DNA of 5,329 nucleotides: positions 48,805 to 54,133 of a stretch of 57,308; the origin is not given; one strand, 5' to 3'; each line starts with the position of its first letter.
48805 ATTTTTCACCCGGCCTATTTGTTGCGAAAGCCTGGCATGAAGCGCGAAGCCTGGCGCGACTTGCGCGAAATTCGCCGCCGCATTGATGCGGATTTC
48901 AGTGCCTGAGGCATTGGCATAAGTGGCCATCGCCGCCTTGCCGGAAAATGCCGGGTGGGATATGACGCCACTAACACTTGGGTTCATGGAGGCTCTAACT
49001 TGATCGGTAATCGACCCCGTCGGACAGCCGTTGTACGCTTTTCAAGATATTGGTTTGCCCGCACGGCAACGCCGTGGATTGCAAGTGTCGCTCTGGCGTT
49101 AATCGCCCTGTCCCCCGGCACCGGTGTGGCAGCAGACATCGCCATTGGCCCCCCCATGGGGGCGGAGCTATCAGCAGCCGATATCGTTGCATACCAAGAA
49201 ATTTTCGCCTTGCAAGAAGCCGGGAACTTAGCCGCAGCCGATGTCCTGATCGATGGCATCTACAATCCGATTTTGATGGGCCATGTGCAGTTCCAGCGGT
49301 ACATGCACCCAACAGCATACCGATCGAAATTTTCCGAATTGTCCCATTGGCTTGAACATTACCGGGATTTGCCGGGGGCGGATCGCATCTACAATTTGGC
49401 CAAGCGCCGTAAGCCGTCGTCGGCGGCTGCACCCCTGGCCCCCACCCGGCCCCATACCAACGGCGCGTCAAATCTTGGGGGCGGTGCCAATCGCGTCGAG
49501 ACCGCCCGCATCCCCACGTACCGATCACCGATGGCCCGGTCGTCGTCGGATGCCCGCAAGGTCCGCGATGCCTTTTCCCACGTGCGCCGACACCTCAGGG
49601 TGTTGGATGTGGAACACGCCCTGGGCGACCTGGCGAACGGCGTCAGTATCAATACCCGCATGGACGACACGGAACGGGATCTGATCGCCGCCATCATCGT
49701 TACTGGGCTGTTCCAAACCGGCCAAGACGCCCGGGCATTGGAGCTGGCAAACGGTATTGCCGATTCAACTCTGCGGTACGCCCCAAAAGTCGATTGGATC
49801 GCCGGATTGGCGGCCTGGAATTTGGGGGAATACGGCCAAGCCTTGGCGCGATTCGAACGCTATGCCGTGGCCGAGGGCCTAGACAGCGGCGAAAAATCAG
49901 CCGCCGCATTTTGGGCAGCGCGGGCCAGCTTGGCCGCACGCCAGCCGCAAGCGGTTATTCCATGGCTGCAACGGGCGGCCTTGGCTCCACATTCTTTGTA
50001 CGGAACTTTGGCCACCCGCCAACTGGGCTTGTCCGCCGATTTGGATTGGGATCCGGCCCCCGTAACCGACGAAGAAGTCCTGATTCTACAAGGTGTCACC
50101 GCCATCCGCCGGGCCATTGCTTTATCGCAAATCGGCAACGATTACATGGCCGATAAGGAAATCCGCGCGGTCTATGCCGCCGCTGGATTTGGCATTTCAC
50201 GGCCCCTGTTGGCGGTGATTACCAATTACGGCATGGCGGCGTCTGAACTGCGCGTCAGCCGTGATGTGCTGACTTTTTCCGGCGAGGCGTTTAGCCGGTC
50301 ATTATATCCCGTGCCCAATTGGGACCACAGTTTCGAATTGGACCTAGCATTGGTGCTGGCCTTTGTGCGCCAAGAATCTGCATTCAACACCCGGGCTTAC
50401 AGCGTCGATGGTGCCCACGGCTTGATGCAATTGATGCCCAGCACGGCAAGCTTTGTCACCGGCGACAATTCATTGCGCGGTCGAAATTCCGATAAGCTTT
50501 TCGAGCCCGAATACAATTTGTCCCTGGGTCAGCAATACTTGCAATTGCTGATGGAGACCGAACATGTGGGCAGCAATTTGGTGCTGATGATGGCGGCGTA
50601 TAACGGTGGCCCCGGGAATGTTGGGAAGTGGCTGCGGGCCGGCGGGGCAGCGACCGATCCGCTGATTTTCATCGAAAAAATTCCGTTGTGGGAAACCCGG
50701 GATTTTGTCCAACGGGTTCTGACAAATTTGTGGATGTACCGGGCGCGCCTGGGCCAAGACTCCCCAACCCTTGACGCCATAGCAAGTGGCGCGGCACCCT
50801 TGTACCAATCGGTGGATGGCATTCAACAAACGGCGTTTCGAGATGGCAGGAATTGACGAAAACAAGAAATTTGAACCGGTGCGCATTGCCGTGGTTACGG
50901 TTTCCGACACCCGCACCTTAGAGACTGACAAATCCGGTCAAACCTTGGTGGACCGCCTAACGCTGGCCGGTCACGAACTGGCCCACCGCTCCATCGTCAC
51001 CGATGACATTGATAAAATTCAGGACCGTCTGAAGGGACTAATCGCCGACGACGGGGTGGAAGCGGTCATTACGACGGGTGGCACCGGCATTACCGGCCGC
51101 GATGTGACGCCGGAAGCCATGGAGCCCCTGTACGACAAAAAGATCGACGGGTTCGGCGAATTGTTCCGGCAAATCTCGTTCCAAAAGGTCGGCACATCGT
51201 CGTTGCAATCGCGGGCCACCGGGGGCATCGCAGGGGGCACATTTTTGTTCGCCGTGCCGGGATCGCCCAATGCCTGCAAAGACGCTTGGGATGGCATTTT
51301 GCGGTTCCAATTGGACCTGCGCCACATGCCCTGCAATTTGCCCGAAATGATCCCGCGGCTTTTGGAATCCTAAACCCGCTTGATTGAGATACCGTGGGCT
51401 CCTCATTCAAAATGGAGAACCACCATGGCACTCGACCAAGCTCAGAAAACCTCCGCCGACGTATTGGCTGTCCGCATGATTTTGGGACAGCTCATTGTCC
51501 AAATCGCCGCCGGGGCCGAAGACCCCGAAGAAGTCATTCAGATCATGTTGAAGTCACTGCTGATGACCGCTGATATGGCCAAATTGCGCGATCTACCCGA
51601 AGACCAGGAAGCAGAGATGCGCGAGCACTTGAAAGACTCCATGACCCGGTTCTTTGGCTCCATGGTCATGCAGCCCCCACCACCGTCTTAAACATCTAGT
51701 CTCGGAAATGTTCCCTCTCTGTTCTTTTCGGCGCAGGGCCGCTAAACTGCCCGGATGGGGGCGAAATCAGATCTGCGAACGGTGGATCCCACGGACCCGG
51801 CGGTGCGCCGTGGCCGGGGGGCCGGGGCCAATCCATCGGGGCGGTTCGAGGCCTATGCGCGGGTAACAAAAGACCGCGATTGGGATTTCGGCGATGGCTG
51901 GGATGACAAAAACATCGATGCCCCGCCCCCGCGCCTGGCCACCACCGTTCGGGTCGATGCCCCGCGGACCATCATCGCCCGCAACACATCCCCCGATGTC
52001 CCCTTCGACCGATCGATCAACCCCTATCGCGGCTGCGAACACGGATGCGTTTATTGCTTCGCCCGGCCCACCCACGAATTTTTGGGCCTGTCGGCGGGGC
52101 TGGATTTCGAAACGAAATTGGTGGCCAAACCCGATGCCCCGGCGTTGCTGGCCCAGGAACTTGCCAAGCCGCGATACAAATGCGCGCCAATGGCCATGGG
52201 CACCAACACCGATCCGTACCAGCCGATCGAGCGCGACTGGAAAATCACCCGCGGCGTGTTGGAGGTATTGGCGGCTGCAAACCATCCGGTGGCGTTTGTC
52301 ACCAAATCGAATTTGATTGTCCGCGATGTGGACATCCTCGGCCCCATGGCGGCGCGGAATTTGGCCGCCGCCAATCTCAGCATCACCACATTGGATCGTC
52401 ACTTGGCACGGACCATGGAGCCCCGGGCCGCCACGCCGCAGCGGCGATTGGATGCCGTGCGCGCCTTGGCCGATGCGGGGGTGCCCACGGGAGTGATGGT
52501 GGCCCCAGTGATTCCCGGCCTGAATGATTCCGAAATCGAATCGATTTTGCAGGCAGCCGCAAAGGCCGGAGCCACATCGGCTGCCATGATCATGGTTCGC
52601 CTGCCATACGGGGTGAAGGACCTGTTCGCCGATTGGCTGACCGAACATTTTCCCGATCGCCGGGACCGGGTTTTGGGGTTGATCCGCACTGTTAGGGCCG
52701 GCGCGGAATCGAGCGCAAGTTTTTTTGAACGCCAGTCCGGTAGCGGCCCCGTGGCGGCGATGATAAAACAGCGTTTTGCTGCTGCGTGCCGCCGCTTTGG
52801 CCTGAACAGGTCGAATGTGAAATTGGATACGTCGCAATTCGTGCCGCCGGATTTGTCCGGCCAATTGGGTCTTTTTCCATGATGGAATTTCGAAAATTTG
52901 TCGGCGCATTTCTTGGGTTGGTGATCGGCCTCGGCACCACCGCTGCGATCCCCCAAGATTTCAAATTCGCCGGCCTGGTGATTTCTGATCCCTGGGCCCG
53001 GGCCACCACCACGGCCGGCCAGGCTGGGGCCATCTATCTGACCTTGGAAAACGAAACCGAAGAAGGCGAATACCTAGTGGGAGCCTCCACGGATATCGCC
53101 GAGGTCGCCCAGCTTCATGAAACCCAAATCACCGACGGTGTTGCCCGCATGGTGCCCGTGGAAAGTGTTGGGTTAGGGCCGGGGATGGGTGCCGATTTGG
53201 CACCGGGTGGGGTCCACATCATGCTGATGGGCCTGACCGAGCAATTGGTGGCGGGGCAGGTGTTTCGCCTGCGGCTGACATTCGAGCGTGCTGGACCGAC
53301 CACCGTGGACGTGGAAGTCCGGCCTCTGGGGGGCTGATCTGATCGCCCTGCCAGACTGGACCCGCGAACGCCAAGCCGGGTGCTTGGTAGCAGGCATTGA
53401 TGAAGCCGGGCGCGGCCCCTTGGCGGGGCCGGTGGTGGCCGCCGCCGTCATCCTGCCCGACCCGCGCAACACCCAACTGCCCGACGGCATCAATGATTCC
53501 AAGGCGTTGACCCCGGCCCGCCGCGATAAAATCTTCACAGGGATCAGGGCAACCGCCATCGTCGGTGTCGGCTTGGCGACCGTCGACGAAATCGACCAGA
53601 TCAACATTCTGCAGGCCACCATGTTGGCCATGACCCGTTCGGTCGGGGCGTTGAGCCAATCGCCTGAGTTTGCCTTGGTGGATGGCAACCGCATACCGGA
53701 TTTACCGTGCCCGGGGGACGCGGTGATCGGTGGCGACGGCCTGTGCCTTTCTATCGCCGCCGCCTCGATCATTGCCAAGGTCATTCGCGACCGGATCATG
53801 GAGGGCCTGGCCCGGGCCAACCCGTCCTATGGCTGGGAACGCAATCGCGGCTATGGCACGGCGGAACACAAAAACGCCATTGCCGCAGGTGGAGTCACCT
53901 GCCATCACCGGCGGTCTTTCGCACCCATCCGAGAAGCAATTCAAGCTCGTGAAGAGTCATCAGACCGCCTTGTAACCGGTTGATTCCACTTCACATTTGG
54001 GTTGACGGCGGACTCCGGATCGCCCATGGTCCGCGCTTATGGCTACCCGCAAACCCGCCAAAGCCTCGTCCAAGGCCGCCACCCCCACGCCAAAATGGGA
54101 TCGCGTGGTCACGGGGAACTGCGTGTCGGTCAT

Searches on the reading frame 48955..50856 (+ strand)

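Call 10: search_protein_families(library=pfam, proteins=[window:48955-50856:+], max_evalue=0.001)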
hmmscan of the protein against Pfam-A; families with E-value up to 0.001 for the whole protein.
window:48955-50856:+ (633 aa): 1 family
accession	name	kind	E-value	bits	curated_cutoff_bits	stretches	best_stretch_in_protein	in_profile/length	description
PF01464.25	SLT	-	6.4e-23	81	21.3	1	458-565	8-110/117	Transglycosylase SLT domain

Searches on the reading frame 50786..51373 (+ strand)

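Call 77: search_protein_families(library=pfam, proteins=[window:50786-51373:+], max_evalue=0.01)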
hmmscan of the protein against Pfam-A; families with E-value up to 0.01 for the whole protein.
window:50786-51373:+ (195 aa): 1 family
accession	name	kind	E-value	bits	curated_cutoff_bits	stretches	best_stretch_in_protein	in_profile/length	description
PF00994.29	MoCF_biosynth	-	6.3e-32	110.7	26.6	1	35-175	1-141/144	Probable molybdopterin binding domain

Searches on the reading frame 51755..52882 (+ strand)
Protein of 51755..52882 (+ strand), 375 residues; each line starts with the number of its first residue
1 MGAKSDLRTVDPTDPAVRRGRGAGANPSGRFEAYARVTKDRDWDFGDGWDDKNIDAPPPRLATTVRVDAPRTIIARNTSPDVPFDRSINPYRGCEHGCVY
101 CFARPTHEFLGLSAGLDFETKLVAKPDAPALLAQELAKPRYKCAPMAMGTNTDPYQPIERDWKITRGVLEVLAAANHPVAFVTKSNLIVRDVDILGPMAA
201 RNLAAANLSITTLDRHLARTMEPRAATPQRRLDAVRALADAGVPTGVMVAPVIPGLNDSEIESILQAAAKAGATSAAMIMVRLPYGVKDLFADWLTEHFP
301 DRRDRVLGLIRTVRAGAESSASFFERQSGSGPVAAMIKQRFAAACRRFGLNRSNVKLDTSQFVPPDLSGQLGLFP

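Call 10: search_protein_families(library=pfam, proteins=[window:51755-52882:+], max_evalue=0.001)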
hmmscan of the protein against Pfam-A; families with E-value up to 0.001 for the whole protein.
window:51755-52882:+ (375 aa): 1 family
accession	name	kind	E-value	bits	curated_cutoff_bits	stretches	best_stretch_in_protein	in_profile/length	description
PF04055.27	Radical_SAM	-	1.4e-17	64.8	29.5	1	88-266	1-164/166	Radical SAM superfamily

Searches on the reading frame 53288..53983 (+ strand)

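Call 77: search_protein_families(library=pfam, proteins=[window:53288-53983:+], max_evalue=0.01)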
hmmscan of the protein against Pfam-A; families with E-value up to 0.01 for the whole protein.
window:53288-53983:+ (231 aa): 1 family
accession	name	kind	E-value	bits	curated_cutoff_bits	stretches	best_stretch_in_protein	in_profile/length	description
PF01351.25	RNase_HII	-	2.4e-40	139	25.8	1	35-212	1-197/199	Ribonuclease HII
